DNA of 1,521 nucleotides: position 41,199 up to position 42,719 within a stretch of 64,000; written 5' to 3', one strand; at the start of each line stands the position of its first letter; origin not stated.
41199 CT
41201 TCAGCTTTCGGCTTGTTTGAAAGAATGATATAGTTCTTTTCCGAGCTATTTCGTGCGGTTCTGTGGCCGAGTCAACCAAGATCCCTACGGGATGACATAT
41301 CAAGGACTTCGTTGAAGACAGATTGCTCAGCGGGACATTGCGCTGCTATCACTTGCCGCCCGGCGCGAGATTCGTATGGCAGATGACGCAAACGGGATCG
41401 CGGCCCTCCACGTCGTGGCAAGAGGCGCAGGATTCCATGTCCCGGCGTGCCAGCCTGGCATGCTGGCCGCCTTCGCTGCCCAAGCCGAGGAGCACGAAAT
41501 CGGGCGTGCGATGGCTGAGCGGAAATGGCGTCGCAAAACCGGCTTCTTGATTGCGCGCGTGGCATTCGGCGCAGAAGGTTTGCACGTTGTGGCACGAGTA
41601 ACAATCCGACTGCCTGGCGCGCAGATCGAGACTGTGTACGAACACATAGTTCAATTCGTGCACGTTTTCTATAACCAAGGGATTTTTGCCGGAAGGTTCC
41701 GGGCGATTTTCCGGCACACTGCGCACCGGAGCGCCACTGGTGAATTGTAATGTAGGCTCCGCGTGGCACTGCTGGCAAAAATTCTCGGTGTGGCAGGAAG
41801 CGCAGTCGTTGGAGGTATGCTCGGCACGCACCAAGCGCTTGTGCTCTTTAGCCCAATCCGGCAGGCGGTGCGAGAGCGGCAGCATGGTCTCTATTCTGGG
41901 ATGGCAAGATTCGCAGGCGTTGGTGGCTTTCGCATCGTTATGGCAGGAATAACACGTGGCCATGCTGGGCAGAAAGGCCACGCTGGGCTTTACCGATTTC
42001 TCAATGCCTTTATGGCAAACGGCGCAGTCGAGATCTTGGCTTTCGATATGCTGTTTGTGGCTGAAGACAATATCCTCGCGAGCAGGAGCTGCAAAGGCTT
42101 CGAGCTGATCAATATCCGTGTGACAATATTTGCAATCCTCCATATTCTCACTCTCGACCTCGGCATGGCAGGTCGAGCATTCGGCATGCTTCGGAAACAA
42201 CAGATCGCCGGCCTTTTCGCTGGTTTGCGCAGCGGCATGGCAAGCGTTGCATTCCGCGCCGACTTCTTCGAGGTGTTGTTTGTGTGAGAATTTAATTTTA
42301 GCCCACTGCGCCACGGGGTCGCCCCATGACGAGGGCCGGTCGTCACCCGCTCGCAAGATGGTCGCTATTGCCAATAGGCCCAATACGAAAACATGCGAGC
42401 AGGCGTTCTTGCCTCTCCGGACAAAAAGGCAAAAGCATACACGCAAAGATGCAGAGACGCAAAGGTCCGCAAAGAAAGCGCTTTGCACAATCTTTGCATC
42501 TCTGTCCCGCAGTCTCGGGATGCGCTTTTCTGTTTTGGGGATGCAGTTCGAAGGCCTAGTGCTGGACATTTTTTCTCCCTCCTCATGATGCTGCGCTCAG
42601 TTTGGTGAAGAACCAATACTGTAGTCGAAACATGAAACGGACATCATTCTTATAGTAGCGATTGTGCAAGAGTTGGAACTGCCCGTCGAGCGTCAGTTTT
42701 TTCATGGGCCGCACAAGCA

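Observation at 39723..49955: Six-gene multihaem cytochrome / beta-barrel locus: candidate complete extracellular electron transfer (EET) route in a T9SS-type genome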

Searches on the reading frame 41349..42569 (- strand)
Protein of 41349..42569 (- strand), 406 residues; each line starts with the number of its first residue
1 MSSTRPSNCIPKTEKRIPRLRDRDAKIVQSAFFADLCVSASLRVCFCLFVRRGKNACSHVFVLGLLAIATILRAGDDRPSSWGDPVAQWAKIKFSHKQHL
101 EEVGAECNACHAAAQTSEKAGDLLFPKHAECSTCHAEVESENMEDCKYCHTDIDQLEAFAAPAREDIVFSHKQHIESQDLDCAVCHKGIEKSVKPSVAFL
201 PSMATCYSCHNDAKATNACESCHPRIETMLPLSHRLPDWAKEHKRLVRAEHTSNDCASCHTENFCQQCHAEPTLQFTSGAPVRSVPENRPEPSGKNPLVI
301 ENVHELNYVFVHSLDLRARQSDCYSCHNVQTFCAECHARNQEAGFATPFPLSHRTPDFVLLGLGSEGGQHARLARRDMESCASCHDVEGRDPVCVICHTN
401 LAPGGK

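Call 4: search_protein_families(library=pfam, proteins=[window:41349-42569:-], max_evalue=0.01)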
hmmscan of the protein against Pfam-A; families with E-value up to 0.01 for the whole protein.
window:41349-42569:- (406 aa): 5 families
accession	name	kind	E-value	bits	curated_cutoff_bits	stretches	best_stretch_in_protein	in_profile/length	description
PF14522.11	Cytochrome_C7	-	1.7e-14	53.8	24.8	2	93-151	2-67/67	Cytochrome c7 and related cytochrome c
PF02085.21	Cytochrom_CIII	-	1.5e-08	35.3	22.9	0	87-119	16-45/101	Class III cytochrome C family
PF22113.1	Mtrc-MtrF_II-IV_dom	-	3.2e-08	33.7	30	1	97-187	74-164/176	Outer membrane cytochrome MtrC/MtrF-like, domains II/IV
PF14537.11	Cytochrom_c3_2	-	1.4e-06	29.1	25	1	128-211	6-79/79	Cytochrome c3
PF07191.17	Zn_ribbon_6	-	0.00055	20.3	25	1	181-228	2-41/67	Double zinc ribbon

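Call 5: search_protein_families(library=ncbifam, proteins=[window:41349-42569:-], max_evalue=0.01)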
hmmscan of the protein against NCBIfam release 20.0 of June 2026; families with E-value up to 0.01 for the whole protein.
window:41349-42569:- (406 aa): 3 families
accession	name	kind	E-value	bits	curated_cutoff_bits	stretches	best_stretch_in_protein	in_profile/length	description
NF041781.1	mnquin_red_QrcA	equivalog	4.4e-11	42.7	180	2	91-150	30-87/174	menaquinone reductase multiheme cytochrome c subunit QrcA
TIGR03508.1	decahem_SO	subfamily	0.0016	18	192.2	1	97-263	27-177/258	DmsE family decaheme c-type cytochrome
NF038038.1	cytoc_DsrJ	equivalog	0.0032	17.8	100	0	171-223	82-121/121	sulfate reduction electron transfer complex DsrMKJOP subunit DsrJ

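Call 10: search_solved_structures(query=window:41349-42569:-, max_evalue=1)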
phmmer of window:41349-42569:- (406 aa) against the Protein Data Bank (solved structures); distinct sequences matched with E-value up to 1: 11.
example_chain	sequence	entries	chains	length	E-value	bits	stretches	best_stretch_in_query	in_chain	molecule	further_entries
3ov0_A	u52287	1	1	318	2.9e-13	52.8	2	90-224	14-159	Cytochrome c family protein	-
3ouq_A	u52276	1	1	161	2e-10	43.5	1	90-223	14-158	Cytochrome c family protein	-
8k9e_A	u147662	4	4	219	2.5e-08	36.5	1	59-213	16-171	Cytochrome c7-like domain-containing protein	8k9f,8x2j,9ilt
6f0k_A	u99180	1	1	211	5.7e-07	32.1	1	93-216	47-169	Cytochrome c family protein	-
6btm_A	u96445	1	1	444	7.5e-06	28.4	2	166-213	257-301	Alternative Complex III subunit A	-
6lod_A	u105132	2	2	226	0.00075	21.8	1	94-222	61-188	MULTIHEME_CYTC domain-containing protein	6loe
1d4c_A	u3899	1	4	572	0.005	19.1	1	141-194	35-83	FLAVOCYTOCHROME C FUMARATE REDUCTASE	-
1d4d_A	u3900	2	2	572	0.005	19.1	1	141-194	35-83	FLAVOCYTOCHROME C FUMARATE REDUCTASE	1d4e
3bxu_A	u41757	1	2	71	0.006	18.8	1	165-224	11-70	Cytochrome c3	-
3h4n_A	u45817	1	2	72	0.02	17.1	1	90-150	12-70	Cytochrome c7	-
3h33_A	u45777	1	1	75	0.06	15.5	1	91-150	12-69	Cytochrome c7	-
